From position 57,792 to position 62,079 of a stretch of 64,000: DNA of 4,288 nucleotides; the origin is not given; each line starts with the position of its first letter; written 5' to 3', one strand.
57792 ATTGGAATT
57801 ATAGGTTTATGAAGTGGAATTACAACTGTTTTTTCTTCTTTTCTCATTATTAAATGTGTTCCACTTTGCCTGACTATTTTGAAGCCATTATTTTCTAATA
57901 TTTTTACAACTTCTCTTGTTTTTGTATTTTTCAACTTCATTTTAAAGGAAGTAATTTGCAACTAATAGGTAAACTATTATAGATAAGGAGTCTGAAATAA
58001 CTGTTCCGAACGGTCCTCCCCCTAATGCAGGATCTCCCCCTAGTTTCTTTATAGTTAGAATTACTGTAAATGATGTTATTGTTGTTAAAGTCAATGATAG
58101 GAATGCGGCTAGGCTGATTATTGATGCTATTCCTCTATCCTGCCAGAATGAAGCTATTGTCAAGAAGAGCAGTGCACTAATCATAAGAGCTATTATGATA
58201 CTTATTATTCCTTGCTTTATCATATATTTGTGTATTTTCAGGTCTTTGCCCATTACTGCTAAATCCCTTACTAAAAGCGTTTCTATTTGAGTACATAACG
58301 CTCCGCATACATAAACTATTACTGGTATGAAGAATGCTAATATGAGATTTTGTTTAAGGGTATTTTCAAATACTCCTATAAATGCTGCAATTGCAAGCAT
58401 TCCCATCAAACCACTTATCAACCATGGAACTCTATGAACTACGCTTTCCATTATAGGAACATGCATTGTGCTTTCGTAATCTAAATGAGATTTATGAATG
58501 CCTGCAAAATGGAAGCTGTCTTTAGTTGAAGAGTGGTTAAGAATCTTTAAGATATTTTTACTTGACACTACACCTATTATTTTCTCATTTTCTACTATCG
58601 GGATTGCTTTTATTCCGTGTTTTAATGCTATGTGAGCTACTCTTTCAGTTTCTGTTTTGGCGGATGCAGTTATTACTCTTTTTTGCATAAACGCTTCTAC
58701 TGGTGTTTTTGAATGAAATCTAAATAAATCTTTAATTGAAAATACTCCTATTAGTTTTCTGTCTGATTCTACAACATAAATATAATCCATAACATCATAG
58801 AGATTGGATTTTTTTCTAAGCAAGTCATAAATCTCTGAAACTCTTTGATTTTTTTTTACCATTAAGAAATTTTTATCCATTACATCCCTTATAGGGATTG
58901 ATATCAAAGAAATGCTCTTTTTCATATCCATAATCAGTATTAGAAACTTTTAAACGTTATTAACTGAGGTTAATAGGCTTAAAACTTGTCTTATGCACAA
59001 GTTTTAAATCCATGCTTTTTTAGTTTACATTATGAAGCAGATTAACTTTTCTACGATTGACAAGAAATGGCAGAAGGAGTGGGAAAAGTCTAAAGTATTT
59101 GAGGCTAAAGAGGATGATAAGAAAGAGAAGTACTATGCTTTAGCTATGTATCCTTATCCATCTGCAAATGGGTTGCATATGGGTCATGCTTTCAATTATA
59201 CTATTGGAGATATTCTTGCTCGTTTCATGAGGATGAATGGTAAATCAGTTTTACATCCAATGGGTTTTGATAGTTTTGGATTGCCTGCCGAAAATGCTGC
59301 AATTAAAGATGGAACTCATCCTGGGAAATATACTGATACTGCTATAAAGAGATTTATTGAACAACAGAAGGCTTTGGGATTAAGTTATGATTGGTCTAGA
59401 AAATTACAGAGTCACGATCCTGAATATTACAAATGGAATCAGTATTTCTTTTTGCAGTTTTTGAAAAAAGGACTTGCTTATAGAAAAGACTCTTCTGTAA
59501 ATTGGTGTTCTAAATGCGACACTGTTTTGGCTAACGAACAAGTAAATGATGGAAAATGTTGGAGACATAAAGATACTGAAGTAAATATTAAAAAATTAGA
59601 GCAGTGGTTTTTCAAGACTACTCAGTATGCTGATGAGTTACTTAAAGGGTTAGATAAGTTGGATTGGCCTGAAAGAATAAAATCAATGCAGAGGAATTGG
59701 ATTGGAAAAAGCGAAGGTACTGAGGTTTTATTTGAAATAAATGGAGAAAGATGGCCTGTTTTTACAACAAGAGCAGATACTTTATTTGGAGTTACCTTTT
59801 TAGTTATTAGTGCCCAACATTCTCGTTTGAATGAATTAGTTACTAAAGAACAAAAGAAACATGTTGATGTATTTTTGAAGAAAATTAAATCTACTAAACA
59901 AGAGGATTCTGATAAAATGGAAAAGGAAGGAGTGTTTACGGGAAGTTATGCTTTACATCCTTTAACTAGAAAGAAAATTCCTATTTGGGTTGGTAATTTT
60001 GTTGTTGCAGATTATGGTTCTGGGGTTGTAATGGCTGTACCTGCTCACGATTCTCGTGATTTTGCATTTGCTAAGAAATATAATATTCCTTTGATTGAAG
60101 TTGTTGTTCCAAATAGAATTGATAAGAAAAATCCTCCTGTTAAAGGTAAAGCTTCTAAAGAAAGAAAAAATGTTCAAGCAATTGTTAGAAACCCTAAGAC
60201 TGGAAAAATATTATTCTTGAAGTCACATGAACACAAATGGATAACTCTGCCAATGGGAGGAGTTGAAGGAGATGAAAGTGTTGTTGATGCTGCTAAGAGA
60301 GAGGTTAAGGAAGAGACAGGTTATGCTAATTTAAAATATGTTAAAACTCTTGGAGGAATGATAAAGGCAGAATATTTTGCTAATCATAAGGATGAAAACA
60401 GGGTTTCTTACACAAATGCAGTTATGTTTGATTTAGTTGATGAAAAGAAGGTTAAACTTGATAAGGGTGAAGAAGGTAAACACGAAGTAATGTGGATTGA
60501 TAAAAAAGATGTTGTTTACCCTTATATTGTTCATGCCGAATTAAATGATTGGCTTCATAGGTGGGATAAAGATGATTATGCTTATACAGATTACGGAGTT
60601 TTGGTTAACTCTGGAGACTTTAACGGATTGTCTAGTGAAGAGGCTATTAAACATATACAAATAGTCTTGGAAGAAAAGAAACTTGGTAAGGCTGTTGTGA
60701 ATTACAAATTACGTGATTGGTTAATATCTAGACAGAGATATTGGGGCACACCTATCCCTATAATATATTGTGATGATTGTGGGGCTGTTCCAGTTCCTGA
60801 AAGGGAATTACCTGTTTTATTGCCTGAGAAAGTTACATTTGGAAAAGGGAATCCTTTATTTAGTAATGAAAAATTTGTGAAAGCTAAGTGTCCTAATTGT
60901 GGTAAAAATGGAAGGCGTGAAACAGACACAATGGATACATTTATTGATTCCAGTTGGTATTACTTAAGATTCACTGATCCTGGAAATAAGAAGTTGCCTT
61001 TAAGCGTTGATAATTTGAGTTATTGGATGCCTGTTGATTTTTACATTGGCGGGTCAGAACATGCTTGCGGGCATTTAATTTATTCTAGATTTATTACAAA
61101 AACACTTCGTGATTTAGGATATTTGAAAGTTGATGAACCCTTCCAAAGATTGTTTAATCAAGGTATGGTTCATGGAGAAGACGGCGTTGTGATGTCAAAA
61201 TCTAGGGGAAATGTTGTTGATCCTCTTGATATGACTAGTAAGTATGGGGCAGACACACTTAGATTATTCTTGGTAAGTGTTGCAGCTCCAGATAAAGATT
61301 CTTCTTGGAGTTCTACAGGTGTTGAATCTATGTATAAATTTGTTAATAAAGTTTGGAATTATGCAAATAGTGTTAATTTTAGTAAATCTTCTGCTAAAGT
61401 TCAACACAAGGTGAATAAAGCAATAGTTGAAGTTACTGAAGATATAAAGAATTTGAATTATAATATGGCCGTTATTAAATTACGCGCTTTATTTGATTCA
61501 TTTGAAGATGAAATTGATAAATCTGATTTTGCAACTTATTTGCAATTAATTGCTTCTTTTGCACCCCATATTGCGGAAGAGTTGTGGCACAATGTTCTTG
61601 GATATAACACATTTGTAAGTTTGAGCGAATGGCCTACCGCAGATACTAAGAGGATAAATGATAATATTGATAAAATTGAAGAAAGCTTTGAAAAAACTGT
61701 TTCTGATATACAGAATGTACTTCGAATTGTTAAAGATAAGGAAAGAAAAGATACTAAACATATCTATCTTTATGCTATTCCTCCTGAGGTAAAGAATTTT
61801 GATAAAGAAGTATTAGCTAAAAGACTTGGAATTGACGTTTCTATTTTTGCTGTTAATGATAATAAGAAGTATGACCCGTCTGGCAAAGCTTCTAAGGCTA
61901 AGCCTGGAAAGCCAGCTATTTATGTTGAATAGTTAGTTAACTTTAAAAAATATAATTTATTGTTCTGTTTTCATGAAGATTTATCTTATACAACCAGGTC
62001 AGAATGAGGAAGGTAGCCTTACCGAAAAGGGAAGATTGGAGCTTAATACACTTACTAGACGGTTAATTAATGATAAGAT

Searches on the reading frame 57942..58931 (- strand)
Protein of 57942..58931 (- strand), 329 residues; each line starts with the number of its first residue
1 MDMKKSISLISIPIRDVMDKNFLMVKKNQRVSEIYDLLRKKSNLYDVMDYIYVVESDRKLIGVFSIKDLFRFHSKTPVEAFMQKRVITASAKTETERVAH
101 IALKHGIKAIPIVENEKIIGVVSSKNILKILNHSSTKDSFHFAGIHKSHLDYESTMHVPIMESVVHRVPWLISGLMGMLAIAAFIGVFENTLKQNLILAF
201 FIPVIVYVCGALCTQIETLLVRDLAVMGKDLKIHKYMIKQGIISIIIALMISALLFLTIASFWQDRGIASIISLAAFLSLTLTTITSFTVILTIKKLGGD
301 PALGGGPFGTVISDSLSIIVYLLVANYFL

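Call 53: search_protein_families(library=pfam, proteins=[window:57942-58931:-], max_evalue=0.001)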
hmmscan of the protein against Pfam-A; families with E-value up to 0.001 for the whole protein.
window:57942-58931:- (329 aa): 2 families
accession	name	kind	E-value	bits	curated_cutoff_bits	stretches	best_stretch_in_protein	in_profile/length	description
PF00571.33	CBS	-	3.1e-20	72.7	24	2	78-131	1-55/57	CBS domain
PF01769.21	MgtE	-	2.1e-13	51.1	27.6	1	202-324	1-125/125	Divalent cation transporter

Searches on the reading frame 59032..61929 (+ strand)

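Call 53: search_protein_families(library=pfam, proteins=[window:59032-61929:+], max_evalue=0.001)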
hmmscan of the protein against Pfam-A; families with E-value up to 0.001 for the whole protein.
window:59032-61929:+ (966 aa): 6 families
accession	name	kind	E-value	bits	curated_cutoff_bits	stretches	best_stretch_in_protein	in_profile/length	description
PF13603.12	tRNA-synt_1_2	-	5.4e-60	202.5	25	1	221-367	1-149/185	Leucyl-tRNA synthetase, editing domain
PF00133.28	tRNA-synt_1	-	1.1e-57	196.2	22.7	2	540-759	208-413/414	tRNA synthetases class I (I, L, M and V)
PF09334.17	tRNA-synt_1g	-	4.6e-32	111.7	20.1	2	40-177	7-140/391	tRNA synthetases class I (M)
PF00293.34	NUDIX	-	9e-14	52.1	21.1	1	378-494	3-118/134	NUDIX domain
PF08264.19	Anticodon_1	-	6e-13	49.4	25.1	1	792-904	6-136/148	Anticodon-binding domain of tRNA ligase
PF01406.26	tRNA-synt_1e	-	9e-05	22.4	27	0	706-750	240-283/301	tRNA synthetases class I (C) catalytic domain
